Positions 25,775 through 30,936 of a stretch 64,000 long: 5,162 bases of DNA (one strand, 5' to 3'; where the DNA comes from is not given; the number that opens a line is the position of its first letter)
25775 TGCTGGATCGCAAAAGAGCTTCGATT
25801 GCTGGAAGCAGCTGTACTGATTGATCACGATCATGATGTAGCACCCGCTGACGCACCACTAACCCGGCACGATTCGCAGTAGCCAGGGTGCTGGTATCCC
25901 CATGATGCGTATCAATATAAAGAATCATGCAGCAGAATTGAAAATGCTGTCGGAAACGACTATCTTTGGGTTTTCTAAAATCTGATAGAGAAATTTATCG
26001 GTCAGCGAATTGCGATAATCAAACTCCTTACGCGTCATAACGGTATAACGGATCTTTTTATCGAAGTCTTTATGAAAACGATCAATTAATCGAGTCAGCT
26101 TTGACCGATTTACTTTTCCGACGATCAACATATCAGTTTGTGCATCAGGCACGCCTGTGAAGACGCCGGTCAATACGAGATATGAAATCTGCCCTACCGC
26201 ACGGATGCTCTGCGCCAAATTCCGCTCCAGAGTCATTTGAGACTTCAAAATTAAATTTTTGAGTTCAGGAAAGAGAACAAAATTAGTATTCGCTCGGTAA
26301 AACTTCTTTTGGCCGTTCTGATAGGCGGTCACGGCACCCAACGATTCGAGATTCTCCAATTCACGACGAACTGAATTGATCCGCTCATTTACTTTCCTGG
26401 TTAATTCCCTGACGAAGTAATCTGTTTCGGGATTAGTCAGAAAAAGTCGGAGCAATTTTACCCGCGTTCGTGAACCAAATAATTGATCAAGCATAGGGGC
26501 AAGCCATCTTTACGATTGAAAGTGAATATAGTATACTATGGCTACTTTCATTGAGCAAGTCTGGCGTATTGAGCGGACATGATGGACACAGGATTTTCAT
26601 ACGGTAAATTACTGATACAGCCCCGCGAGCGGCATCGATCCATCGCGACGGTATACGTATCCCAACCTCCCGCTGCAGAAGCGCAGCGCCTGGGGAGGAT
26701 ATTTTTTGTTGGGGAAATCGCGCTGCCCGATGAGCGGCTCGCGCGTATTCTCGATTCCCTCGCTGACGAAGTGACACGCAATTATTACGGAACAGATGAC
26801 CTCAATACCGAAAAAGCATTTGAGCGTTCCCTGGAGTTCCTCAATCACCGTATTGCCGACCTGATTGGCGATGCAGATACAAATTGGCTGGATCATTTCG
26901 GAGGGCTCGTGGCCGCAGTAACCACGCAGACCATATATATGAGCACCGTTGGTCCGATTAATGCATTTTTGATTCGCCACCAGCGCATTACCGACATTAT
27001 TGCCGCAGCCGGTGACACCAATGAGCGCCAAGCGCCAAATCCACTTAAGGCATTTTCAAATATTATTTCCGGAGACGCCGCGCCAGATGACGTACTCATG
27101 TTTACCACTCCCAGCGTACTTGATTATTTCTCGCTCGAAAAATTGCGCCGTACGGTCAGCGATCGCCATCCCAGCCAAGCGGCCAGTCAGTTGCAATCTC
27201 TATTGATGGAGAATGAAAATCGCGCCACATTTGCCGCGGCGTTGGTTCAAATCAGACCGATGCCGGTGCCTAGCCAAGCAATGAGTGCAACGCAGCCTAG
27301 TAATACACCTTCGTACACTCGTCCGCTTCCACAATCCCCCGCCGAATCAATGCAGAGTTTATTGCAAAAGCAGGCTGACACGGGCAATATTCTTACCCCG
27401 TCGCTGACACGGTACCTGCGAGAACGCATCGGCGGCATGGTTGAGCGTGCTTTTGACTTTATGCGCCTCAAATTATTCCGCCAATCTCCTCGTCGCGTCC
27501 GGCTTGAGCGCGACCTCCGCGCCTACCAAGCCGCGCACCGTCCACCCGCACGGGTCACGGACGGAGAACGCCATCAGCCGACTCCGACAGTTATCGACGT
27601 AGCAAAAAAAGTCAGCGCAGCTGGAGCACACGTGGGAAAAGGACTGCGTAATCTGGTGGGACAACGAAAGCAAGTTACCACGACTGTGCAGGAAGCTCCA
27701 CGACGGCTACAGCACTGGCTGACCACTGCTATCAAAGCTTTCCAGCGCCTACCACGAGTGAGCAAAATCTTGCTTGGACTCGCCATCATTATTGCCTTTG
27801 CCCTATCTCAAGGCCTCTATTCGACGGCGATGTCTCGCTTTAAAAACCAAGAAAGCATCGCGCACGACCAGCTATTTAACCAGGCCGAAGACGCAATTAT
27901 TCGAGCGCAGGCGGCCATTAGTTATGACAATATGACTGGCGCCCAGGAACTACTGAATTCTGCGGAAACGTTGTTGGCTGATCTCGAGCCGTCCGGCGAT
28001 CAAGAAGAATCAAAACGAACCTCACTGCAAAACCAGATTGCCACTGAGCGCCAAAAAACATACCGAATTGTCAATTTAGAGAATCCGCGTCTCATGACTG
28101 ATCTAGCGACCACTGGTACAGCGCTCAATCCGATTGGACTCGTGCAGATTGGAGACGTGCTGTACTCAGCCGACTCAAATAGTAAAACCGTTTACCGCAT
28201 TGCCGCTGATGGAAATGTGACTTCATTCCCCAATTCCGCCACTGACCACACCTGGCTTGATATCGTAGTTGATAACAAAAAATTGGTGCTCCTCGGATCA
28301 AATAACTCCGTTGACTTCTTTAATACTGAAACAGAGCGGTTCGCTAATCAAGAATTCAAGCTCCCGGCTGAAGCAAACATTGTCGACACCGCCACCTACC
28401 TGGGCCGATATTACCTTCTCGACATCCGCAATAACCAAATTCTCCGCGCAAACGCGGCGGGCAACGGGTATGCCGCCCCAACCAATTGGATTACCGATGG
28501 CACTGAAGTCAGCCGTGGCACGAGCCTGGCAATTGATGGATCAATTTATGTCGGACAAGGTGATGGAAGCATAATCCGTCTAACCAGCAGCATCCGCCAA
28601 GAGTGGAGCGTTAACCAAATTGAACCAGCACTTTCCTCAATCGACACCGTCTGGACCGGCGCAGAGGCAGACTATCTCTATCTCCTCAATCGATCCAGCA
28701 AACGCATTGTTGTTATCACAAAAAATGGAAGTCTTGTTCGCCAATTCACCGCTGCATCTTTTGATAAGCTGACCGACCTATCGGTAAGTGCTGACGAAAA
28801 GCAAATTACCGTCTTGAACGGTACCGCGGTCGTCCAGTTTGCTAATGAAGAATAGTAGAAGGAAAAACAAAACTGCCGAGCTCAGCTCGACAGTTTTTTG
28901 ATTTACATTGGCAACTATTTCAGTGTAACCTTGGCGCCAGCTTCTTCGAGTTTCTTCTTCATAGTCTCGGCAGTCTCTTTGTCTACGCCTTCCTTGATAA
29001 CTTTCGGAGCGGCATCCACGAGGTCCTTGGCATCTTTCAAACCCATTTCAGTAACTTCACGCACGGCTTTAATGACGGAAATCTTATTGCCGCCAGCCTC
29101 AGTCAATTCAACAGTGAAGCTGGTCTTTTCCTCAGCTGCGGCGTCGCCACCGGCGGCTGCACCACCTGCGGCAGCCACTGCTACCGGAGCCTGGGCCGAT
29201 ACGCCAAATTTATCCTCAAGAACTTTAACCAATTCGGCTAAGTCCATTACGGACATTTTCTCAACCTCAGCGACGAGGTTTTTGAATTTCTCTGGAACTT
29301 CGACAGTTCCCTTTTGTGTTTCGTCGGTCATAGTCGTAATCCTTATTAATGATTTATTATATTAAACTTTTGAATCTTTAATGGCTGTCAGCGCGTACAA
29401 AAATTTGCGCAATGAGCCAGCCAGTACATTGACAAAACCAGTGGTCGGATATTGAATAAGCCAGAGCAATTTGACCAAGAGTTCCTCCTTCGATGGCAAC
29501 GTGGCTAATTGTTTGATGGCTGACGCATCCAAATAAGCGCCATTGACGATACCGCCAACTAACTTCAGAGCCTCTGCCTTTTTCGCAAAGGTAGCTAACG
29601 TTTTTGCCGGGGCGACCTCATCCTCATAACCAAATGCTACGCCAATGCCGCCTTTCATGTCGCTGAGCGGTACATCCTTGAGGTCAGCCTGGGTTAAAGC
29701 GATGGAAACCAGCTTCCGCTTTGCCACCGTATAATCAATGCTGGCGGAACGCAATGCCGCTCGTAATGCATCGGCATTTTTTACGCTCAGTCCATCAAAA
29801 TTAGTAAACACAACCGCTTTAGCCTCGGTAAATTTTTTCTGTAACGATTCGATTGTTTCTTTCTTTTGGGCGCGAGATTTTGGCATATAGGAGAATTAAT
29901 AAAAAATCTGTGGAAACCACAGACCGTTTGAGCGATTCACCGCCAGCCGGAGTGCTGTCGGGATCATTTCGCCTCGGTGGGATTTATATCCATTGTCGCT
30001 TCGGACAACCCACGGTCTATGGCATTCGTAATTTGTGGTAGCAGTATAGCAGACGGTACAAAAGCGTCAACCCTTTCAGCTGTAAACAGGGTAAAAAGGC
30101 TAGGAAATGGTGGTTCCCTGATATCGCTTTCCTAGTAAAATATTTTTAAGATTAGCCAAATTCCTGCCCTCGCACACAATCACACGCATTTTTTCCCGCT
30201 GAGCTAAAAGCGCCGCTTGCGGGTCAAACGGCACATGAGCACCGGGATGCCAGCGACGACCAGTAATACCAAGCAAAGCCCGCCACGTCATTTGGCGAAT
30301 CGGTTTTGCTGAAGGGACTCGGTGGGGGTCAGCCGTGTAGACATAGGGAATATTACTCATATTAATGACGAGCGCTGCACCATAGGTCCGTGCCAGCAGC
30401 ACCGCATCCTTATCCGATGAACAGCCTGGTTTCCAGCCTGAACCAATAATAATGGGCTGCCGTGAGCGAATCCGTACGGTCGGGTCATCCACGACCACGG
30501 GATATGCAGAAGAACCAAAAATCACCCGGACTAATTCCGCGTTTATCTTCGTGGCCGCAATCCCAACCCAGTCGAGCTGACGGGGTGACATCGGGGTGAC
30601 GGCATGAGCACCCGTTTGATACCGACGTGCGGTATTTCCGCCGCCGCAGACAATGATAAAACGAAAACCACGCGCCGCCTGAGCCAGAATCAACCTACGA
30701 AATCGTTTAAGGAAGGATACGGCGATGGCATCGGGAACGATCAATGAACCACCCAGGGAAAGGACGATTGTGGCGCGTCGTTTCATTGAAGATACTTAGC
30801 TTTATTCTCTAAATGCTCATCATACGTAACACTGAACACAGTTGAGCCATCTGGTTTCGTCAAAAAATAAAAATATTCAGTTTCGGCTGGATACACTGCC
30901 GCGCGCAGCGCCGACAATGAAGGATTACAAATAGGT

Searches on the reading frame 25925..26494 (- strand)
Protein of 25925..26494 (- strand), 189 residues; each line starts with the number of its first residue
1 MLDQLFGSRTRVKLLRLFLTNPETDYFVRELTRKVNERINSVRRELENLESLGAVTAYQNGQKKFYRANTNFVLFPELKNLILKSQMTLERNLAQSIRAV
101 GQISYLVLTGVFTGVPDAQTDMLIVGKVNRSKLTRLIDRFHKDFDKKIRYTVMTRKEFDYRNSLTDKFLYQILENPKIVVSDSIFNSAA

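Call 13: search_protein_families(library=pfam, proteins=[window:25925-26494:-], max_evalue=0.001)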
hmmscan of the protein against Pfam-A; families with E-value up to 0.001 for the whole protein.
window:25925-26494:- (189 aa): 1 family
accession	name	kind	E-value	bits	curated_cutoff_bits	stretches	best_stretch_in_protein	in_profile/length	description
PF24033.1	DUF7342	-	6.2e-05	23.5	31.6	1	9-86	4-78/150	Family of unknown function (DUF7342)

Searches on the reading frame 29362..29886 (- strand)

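Call 13: search_protein_families(library=pfam, proteins=[window:29362-29886:-], max_evalue=0.001)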
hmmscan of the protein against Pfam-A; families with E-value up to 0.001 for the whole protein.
window:29362-29886:- (174 aa): 1 family
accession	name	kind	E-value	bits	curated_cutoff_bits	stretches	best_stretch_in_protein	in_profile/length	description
PF00466.25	Ribosomal_L10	-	1.3e-20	73.8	22.8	1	4-102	2-100/100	Ribosomal protein L10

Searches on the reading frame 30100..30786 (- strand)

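Call 13: search_protein_families(library=pfam, proteins=[window:30100-30786:-], max_evalue=0.001)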
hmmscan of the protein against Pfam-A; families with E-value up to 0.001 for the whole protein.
window:30100-30786:- (228 aa): 1 family
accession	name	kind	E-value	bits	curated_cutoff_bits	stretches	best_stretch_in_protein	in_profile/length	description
PF00696.33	AA_kinase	-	1.8e-23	84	24.9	1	6-205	2-233/234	Amino acid kinase family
